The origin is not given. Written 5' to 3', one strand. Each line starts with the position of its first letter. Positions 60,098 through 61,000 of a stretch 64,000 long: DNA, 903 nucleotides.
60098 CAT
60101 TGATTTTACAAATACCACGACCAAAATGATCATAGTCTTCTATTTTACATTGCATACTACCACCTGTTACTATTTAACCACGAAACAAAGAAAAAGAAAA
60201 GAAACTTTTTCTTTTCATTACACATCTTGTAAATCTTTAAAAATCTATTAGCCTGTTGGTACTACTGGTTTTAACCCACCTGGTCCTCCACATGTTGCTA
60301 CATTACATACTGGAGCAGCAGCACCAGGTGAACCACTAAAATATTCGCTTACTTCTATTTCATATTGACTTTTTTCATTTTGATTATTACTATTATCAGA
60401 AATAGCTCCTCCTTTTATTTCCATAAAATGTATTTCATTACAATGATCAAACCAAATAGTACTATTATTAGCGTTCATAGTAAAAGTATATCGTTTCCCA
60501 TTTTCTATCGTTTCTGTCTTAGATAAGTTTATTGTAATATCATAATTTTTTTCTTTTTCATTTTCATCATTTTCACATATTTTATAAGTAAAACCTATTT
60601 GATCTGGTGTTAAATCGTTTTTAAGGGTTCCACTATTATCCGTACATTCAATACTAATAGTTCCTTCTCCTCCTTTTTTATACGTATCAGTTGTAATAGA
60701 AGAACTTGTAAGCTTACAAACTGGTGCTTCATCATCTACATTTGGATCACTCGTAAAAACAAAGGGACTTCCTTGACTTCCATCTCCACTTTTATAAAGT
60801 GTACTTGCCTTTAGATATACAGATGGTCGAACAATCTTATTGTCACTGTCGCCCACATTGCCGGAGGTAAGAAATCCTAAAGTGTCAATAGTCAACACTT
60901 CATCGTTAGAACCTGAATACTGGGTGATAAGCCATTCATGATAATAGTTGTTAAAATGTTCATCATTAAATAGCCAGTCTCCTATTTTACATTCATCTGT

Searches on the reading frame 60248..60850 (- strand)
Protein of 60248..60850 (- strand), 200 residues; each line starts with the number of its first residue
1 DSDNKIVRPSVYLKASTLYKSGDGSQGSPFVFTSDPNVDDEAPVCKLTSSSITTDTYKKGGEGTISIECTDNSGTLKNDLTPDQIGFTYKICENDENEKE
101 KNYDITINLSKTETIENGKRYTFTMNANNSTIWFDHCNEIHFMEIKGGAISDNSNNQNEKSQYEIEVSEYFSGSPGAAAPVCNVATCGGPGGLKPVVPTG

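Call 80: find_related_loci(query=window:60248-60850:-, collection=metagenome_contigs, flank=3000)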
Query window:60248-60850:- (200 aa) in metagenome_contigs; peptide patterns used: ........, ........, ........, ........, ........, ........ (x = any residue, [..] = any of these).
109 stretches matched a pattern, but none encodes a relative of the query by tblastn (E <= 1e-3).
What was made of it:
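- Tried and rejected: None was found (call 80), so conservation of the motif is untested.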
